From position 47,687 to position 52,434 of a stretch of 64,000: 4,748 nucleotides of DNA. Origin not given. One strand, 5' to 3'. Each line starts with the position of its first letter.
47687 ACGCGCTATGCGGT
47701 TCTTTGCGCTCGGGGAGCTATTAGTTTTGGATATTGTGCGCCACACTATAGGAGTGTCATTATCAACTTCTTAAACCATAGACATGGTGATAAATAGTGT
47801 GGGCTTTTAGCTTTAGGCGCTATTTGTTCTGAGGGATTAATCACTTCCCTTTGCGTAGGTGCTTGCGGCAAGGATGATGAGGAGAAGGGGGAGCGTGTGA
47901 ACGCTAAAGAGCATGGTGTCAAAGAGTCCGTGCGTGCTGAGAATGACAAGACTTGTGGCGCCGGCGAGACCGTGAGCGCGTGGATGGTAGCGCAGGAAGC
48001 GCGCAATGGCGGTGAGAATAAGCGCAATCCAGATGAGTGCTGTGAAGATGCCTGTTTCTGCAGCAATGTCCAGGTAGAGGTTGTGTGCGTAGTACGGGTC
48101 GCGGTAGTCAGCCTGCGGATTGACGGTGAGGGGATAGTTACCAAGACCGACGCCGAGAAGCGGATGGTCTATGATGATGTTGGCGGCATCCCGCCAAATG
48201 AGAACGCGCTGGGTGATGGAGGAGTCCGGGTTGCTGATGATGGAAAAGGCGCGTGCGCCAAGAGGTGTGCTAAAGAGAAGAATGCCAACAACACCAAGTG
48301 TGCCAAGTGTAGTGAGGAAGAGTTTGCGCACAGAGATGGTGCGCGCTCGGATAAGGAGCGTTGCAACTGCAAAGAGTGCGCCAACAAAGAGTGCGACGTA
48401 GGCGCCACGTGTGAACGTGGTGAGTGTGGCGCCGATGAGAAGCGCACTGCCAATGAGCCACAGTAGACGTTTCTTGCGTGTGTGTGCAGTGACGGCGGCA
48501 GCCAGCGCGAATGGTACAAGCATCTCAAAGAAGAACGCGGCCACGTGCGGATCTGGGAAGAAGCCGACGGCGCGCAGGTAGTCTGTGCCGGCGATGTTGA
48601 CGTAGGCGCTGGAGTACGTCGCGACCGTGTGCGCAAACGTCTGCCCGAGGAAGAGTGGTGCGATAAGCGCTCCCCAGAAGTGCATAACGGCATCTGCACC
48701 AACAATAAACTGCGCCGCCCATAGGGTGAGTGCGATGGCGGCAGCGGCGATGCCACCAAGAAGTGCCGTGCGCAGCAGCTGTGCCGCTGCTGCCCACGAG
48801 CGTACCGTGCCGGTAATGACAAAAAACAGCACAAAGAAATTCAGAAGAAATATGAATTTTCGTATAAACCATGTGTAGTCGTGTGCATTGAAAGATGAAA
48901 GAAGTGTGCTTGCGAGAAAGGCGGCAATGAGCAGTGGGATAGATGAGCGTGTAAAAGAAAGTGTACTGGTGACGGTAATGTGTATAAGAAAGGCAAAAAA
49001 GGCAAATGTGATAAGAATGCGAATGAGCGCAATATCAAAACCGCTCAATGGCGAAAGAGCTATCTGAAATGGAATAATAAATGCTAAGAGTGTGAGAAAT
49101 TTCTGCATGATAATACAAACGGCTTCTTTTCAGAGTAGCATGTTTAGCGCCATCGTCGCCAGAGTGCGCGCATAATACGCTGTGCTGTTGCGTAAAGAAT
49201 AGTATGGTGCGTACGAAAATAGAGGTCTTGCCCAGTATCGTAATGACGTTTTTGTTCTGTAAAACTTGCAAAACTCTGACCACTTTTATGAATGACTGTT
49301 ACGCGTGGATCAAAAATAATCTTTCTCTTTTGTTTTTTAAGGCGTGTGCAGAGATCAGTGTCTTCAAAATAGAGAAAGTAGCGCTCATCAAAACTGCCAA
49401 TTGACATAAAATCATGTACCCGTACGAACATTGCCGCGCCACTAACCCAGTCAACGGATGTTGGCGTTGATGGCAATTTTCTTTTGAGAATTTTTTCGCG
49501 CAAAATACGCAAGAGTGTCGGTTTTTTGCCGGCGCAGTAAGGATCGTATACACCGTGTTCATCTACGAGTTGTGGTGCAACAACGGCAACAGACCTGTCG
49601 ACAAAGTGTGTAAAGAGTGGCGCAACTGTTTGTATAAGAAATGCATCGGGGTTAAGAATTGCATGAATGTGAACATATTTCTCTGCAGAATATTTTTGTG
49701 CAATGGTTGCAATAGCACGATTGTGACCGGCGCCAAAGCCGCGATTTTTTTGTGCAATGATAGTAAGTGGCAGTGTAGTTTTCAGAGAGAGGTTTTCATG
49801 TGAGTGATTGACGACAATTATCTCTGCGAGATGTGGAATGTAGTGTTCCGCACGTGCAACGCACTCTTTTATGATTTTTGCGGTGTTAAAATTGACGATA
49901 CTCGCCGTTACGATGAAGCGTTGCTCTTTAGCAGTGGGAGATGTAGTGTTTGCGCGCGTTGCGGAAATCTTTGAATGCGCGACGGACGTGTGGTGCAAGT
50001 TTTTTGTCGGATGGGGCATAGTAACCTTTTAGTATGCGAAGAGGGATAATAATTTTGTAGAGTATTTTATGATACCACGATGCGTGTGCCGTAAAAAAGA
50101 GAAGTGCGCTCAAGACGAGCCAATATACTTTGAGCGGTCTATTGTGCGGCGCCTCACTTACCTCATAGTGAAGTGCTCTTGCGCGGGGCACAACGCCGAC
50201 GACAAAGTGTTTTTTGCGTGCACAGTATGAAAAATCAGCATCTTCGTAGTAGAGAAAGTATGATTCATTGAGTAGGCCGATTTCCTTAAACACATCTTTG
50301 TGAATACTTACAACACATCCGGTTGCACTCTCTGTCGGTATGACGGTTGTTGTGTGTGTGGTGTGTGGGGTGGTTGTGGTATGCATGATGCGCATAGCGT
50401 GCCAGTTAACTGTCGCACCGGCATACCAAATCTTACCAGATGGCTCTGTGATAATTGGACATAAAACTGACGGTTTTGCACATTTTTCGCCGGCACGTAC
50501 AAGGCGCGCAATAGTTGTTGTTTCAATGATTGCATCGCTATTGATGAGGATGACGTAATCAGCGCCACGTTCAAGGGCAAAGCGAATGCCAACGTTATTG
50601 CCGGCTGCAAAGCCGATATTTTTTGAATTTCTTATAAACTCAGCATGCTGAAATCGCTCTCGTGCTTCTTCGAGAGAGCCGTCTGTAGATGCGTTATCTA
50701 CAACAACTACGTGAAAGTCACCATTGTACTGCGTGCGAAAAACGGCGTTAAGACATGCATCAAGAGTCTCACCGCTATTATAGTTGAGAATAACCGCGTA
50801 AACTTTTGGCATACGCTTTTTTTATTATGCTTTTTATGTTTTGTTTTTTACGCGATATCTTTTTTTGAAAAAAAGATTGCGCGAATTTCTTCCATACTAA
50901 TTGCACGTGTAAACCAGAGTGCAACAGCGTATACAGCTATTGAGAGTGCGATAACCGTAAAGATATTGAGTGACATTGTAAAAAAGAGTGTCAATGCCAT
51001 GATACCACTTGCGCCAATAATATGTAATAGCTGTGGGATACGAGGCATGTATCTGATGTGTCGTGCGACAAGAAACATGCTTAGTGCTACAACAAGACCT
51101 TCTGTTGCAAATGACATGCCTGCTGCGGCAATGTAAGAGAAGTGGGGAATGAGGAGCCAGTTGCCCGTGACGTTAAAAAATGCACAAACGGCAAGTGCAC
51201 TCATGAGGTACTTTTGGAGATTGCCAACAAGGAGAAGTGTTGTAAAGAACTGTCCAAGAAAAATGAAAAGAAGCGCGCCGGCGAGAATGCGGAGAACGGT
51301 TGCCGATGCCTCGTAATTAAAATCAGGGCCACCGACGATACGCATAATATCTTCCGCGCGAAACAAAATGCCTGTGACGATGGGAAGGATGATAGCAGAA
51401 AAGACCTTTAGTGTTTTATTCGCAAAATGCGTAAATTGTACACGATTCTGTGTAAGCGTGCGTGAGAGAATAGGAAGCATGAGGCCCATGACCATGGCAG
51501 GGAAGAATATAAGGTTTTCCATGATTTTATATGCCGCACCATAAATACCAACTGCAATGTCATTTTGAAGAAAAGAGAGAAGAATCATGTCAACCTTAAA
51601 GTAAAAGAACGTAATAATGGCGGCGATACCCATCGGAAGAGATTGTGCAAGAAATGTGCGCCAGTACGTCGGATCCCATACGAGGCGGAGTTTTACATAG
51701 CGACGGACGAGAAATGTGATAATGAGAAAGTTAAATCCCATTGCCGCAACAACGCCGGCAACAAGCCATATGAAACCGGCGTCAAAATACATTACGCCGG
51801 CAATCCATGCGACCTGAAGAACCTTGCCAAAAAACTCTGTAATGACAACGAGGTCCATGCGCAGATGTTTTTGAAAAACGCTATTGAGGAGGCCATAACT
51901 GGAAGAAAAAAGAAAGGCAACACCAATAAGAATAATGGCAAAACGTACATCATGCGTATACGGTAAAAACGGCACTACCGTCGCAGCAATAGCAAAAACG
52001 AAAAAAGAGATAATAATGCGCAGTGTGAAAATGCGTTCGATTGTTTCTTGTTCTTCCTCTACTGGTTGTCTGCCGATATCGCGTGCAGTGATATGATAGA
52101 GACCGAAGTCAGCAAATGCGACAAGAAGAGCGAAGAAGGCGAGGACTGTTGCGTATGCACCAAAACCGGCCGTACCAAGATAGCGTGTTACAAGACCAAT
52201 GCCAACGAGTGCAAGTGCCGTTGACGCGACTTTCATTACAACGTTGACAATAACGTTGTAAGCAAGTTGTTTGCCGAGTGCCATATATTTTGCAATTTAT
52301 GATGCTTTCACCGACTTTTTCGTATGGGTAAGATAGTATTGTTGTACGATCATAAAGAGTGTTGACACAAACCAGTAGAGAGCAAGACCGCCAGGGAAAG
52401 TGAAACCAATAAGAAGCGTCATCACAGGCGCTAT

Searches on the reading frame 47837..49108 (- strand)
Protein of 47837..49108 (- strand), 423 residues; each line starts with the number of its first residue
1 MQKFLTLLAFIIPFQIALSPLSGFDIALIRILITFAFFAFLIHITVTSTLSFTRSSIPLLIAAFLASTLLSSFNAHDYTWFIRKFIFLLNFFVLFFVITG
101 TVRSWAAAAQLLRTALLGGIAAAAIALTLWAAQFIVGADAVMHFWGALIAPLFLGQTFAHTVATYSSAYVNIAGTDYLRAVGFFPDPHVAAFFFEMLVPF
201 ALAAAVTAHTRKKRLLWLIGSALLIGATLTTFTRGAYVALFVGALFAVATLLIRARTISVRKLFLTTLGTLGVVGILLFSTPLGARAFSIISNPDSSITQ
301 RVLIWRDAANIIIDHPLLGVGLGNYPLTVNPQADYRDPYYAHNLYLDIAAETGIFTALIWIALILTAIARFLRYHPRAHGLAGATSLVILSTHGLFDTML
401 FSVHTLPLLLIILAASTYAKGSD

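Call 9: search_protein_families(library=pfam, proteins=[window:47837-49108:-], max_evalue=0.00001)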
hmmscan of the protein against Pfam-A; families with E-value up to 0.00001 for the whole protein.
window:47837-49108:- (423 aa): 1 family
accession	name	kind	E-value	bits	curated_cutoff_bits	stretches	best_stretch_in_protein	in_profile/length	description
PF04932.20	Wzy_C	-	1.2e-22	80.7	31.7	1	220-361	2-149/149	O-Antigen ligase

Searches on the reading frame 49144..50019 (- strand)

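Call 9: search_protein_families(library=pfam, proteins=[window:49144-50019:-], max_evalue=0.00001)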
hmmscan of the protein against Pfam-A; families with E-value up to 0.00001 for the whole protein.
window:49144-50019:- (291 aa): 0 families

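Call 33: search_protein_families(library=pfam, proteins=[window:49144-50019:-], max_evalue=0.01)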
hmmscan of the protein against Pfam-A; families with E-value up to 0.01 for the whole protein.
window:49144-50019:- (291 aa): 2 families
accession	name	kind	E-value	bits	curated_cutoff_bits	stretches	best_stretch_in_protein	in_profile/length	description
PF13641.12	Glyco_tranf_2_3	-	1.3e-05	25.8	27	1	187-258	154-225/230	Glycosyltransferase like family 2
PF13632.12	Glyco_trans_2_3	-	7.1e-05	23.2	27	1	191-271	72-148/198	Glycosyl transferase family group 2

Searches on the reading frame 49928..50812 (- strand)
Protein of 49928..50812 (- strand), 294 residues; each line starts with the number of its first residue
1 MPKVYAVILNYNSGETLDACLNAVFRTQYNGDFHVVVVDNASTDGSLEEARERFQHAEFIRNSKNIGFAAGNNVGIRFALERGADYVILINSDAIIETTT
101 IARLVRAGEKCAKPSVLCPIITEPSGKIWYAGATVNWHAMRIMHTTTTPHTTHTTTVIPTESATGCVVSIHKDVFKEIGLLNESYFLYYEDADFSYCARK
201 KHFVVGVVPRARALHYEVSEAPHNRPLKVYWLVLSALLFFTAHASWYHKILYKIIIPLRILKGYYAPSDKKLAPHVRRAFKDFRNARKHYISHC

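Call 9: search_protein_families(library=pfam, proteins=[window:49928-50812:-], max_evalue=0.00001)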
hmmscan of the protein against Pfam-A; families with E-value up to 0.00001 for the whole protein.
window:49928-50812:- (294 aa): 2 families
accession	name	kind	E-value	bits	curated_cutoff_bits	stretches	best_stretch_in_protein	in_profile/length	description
PF00535.33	Glycos_transf_2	-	7.3e-18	65.5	23.3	1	7-135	3-130/168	Glycosyl transferase family 2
PF13641.12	Glyco_tranf_2_3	-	2.9e-10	41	27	1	2-218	1-214/230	Glycosyltransferase like family 2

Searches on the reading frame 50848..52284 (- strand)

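Call 9: search_protein_families(library=pfam, proteins=[window:50848-52284:-], max_evalue=0.00001)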
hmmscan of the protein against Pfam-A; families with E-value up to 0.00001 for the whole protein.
window:50848-52284:- (478 aa): 3 families
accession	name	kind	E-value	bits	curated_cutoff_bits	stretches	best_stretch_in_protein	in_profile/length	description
PF01943.22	Polysacc_synt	-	1e-25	91.1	28.2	1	9-276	3-273/274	Polysaccharide biosynthesis protein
PF13440.11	Polysacc_synt_3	-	5.4e-19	69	23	1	32-319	2-285/293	Polysaccharide biosynthesis protein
PF01554.23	MatE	-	2.2e-06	27.9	24.9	1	217-377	1-161/161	MatE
